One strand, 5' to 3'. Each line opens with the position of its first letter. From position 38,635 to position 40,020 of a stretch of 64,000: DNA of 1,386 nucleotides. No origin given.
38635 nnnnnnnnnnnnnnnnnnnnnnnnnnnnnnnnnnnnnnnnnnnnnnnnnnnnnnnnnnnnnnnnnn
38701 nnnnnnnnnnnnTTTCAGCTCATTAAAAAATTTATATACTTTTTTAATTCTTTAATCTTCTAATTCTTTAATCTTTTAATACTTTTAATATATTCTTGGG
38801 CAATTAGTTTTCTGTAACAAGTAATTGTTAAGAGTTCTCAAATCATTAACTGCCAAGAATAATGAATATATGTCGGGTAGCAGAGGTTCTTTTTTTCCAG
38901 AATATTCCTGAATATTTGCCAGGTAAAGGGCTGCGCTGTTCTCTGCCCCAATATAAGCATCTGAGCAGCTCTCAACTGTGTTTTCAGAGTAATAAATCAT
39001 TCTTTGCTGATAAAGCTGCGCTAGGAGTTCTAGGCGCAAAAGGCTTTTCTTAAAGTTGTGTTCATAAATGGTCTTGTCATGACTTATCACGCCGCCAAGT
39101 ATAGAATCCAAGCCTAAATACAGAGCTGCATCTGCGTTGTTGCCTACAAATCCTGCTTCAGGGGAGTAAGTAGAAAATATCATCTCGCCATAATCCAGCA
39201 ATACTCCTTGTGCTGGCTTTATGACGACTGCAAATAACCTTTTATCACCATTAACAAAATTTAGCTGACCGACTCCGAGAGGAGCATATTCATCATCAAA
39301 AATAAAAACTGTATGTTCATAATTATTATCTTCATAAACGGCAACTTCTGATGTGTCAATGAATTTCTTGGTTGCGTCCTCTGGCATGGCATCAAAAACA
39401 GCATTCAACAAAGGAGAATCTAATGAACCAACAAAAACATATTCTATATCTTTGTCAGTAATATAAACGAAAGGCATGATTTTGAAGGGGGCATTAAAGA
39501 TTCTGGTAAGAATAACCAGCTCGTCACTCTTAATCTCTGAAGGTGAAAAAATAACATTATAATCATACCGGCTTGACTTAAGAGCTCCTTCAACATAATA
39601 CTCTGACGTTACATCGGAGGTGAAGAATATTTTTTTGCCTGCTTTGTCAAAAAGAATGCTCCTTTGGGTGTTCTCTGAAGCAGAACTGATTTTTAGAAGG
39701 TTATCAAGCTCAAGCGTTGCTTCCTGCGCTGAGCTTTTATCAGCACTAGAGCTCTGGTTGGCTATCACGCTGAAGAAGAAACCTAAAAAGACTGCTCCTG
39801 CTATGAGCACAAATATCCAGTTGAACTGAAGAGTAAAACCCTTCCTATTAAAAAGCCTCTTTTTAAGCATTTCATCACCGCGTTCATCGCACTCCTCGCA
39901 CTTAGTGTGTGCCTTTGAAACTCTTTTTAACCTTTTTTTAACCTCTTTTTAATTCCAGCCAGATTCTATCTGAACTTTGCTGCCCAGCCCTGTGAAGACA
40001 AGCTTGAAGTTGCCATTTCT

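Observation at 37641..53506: A 16-kb strictly co-oriented surface module: four pilin-like genes, one pilin-headed giant, a Myxo-repeat receptor-like membrane protein, two further giant Cys-rich secreted proteins and an embedded Memo-family enzyme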

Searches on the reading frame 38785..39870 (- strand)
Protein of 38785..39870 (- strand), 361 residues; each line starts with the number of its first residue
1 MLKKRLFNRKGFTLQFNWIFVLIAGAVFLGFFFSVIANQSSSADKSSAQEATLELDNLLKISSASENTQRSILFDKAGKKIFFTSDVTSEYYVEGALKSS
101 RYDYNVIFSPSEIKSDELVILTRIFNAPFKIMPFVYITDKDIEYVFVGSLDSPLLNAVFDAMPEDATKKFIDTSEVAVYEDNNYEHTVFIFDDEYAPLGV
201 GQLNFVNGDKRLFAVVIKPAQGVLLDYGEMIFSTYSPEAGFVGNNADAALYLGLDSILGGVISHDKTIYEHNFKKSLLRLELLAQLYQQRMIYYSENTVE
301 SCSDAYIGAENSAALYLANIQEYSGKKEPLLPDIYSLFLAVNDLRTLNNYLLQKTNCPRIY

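Call 4: search_protein_families(library=pfam, proteins=[window:38785-39870:-], max_evalue=0.1)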
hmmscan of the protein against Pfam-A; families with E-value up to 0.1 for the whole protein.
window:38785-39870:- (361 aa): 0 families

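Call 38: find_homologous_proteins(query=window:38785-39870:-, max_evalue=0.001)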
Query window:38785-39870:- (361 aa): 75 proteins with E <= 0.001 among 6126 candidates.
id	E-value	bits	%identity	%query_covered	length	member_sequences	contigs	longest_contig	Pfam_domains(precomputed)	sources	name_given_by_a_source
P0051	3.3e-233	791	100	100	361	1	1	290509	-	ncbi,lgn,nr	ncbi:hypothetical protein JW756_01460 [Candidatus Woesearchaeota archaeon]|nr:hypothetical protein [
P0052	6.8e-170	583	72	100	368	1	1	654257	-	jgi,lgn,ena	-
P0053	6.2e-103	363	48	100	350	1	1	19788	-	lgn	-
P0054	1.6e-99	352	49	100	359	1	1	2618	-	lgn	-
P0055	3.9e-99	350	50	100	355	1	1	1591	-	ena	-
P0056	4.1e-96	340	50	98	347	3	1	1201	-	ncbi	-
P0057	1.1e-95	339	49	100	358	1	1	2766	-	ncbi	-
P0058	2.3e-88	315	45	100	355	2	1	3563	-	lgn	-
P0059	8.3e-88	313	45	100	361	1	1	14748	-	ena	-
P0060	1.2e-87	313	45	100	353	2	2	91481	-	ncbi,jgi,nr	ncbi:MAG: hypothetical protein KKE98_05300 [Nanoarchaeota archaeon]|nr:hypothetical protein [Nanoarc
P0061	1.4e-87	312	45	100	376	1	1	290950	-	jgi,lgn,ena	-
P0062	2.5e-85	305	45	100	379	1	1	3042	-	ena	-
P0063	6.4e-85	304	47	100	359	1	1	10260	-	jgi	jgi:hypothetical protein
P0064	1.9e-84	302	46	100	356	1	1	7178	-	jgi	-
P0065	4.5e-82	294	43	100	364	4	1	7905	-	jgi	-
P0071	1.6e-76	276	42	100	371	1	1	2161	-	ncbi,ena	-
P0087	9.2e-24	102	26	98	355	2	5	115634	-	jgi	-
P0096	6.7e-22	96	27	84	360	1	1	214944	-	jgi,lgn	-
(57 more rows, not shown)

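Call 39: find_encoding_contigs(protein=P0096, flank=10000, max_places=1)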
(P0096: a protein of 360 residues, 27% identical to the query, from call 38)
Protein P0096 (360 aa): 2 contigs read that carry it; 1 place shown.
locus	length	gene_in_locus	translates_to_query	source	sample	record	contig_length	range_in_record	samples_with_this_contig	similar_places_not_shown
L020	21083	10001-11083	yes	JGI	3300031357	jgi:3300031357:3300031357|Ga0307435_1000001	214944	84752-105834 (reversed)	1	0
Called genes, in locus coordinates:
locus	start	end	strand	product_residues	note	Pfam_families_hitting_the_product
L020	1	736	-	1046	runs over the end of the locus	PF11617:Cu-binding_MopE (weak)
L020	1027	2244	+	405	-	-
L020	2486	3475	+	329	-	-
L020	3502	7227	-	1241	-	PF11617:Cu-binding_MopE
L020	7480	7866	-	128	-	PF27854:Heavy_Cys_CGP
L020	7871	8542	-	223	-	PF12840:HTH_20, PF13412:HTH_24, PF09339:HTH_IclR (weak)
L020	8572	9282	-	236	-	PF04402:SIMPL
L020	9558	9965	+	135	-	PF01894:YjbQ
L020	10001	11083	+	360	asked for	-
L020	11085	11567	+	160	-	-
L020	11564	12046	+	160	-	-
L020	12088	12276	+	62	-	PF18765:Polbeta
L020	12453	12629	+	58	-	-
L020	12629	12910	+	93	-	PF01934:HepT-like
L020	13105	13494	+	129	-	-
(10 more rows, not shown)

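Call 40: find_encoding_contigs(protein=P0087, flank=10000, max_places=1)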
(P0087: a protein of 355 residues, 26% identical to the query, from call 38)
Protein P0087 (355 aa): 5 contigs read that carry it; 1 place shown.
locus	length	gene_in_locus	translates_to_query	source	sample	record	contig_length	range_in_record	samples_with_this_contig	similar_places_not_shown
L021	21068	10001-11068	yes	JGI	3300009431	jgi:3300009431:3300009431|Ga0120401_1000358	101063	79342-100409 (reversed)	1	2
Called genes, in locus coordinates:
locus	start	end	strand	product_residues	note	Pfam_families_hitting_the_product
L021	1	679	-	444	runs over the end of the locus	?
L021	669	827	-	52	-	-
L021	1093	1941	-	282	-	PF19656:DUF6159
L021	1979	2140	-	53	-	-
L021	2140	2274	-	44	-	-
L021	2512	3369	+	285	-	-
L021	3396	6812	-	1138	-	PF11617:Cu-binding_MopE (faint)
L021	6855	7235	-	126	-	PF27854:Heavy_Cys_CGP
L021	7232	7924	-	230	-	PF02002:TFIIE_alpha (faint), PF12840:HTH_20, PF13412:HTH_24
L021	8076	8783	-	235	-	PF04402:SIMPL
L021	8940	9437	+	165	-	-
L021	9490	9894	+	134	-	PF01894:YjbQ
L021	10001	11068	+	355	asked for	-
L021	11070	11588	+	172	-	-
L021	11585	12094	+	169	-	-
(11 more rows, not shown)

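Call 46: search_solved_structures(query=A2, max_evalue=1)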
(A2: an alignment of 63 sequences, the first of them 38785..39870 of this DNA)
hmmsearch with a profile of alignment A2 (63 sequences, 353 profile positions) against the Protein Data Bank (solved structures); distinct sequences matched with E-value up to 1: 0.

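Call 50: search_protein_families(library=ncbifam, proteins=[window:38785-39870:-], max_evalue=0.1)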
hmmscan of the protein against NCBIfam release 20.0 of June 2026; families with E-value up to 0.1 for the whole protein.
window:38785-39870:- (361 aa): 0 families

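Call 55: predict_structure(alignment_id=A2)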
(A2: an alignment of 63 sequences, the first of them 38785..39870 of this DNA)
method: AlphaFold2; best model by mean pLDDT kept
length: 361 residues; sequences in the alignment: 63
mean_pLDDT: 91.6   pTM: 0.86
mean pLDDT of the five models: 91.6, 91.5, 91.3, 90.4, 90.1
residues with pLDDT >= 90: 273; 70-90: 73; 50-70: 8; < 50: 7
segments of 3 or more residues with pLDDT < 50: 1-7
pLDDT, mean of each block of 10 residues (from residue 1): 47 75 94 88 85 88 85 83 91 92 94 94 96 96 97 97 97 94 97 89 90 96 91 94 87 98 97 97 97 95 92 97 97 97 97 93 92
secondary structure, 60 per line:
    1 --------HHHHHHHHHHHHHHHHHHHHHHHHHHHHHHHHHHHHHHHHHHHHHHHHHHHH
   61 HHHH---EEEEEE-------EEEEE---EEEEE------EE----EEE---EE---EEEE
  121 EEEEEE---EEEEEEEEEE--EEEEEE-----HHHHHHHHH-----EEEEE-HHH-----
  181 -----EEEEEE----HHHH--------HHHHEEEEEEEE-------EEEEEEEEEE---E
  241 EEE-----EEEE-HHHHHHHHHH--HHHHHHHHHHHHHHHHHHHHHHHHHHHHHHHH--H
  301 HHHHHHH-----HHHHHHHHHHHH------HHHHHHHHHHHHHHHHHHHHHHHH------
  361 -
elements in order: H9-64 E68-73 E81-85 E89-93 E106-108 E117-126 E130-139 E142-147 H153-161 E167-171 E186-191 H196-199 H208-211 E212-219 E227-236 E240-243 E249-252 H254-263 H266-297 H300-307 H313-324 H331-354

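Call 60: find_related_loci(query=A2, collection=metagenome_contigs, flank=10000)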
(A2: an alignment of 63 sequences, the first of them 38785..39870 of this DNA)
Query A2 (361 aa) in metagenome_contigs; peptide patterns used: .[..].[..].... (x = any residue, [..] = any of these).
551 stretches matched a pattern; 139 encode a relative of the query (tblastn E <= 1e-3); the best 80 are kept; 80 distinct loci.
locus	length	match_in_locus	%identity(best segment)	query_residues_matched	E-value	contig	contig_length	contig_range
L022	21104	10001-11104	72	1-361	1e-179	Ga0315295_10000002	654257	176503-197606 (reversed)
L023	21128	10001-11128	45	1-361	1e-96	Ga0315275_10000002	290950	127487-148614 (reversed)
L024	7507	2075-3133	45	1-361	4e-96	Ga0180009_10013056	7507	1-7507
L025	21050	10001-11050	44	7-361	3e-92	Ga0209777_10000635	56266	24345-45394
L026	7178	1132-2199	46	1-361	2e-91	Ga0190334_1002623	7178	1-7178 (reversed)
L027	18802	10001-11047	45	1-361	3e-91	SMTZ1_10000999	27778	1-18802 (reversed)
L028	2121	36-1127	46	1-361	2e-94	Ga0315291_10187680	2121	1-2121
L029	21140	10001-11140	44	1-361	2e-86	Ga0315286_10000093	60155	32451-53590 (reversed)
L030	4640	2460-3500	44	4-361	1e-85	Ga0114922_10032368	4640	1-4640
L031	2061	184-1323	44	1-361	3e-89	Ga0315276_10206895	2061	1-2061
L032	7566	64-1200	41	1-361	1e-84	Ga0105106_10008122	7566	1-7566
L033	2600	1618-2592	46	1-328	2e-85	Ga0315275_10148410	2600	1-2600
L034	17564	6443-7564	41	1-361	6e-81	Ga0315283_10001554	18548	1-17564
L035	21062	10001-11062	41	1-361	3e-80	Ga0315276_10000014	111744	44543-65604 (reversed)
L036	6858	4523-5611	40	4-361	5e-75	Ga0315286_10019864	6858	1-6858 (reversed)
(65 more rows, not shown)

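Call 83: fold_search(model_id=the predicted structure, library=pdb)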
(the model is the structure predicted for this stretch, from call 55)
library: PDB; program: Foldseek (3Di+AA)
matches with E <= 10: 631; with E <= 0.001: 0
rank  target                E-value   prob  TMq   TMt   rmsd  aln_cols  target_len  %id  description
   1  6q56_A                2.2e-02  0.30  0.15  0.21  15.1       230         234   10  Crystal structure of the B. subtilis M1A22 tRNA methyltransferase TrmK (released 2019-03-27)
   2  5iv9_B                3.9e-02  0.16  0.12  0.24  15.4       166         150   12  The LPS Transporter LptDE from Klebsiella pneumoniae, full-length (released 2016-05-18)
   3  3ly9                  4.1e-02  0.13  0.14  0.15  18.7       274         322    9  Crystal structure of mutant D471N of the periplasmic domain of CadC (released 2011-02-09)
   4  4rh8_C                4.6e-02  0.15  0.12  0.25  14.1       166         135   10  Crystal structure of the outer membrane lipopolysaccharide transport protein LptE (RlpB) from Escherichia coli in the  (released 2015-11-11)
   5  5iv8_D                5.2e-02  0.16  0.13  0.25  12.2       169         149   10  The LPS Transporter LptDE from Klebsiella pneumoniae, core complex (released 2016-05-18)
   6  1i1n                  5.5e-02  0.38  0.16  0.22   7.5       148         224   12  HUMAN PROTEIN L-ISOASPARTATE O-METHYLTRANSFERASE WITH S-ADENOSYL HOMOCYSTEINE (released 2002-03-13)
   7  7wzg_A                6.2e-02  0.25  0.15  0.20  11.9       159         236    9  Cypemycin N-terminal methyltransferase CypM (released 2023-02-22)
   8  9gj9_E                6.2e-02  0.18  0.14  0.14  14.2       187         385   12  Crystal structure of methionine gamma-lyase from Brevibacterium sandarakinum in complex with PLP and norleucine at pH  (released 2025-09-03)
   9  5dac_B                6.2e-02  0.06  0.10  0.09  21.1       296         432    9  ATP-gamma-S bound Rad50 from Chaetomium thermophilum in complex with DNA (released 2016-03-02)
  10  3eua_H                6.6e-02  0.47  0.20  0.22  10.1       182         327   12  CRYSTAL STRUCTURE OF A PUTATIVE PHOSPHOSUGAR ISOMERASE (BSU32610) FROM BACILLUS SUBTILIS AT 1.90 A RESOLUTION (released 2008-10-21)
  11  9gj9_C                6.6e-02  0.16  0.14  0.13  15.4       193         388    9  Crystal structure of methionine gamma-lyase from Brevibacterium sandarakinum in complex with PLP and norleucine at pH  (released 2025-09-03)
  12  3eua_B                7.0e-02  0.41  0.20  0.21  10.2       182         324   10  CRYSTAL STRUCTURE OF A PUTATIVE PHOSPHOSUGAR ISOMERASE (BSU32610) FROM BACILLUS SUBTILIS AT 1.90 A RESOLUTION (released 2008-10-21)
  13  9gj9_B                7.0e-02  0.15  0.14  0.13  15.0       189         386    9  Crystal structure of methionine gamma-lyase from Brevibacterium sandarakinum in complex with PLP and norleucine at pH  (released 2025-09-03)
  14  3eua_F                7.8e-02  0.44  0.20  0.21  10.2       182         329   11  CRYSTAL STRUCTURE OF A PUTATIVE PHOSPHOSUGAR ISOMERASE (BSU32610) FROM BACILLUS SUBTILIS AT 1.90 A RESOLUTION (released 2008-10-21)
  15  6ixw_C                7.8e-02  0.09  0.10  0.11  20.3       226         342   10  pCBH ParM non-polymerisable quadruple mutant (released 2019-06-19)
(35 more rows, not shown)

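Call 84: search_protein_representatives(alignment_id=A2)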
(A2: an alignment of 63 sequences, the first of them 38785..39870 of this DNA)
Query: 63 sequences, 353 profile positions. Proteins with E-value up to 0.001 (for the whole library): 2161; up to 1e-10: 1837; up to 1e-30: 1114. The best 150 are listed.
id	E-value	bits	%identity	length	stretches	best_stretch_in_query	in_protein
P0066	2.8e-119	415.1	-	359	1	1-353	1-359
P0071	9.4e-118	410.1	-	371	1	1-353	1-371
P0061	2.6e-115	402.1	-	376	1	1-353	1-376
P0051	2.5e-113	395.5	-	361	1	1-353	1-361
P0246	2.7e-113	395.4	-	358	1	6-353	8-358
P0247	2.2e-110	385.9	-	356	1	11-353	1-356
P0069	4.3e-109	381.6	-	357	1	4-353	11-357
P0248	2.2e-105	369.4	-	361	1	4-353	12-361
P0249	3.6e-104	365.4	-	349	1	4-353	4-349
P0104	1.3e-103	363.6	-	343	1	1-353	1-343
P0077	5.4e-103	361.5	-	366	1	1-353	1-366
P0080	2.7e-102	359.2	-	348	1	6-353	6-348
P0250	2.9e-101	355.9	-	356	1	7-353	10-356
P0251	2.5e-100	352.8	-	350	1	7-353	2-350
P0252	1.2e-99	350.5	-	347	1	7-353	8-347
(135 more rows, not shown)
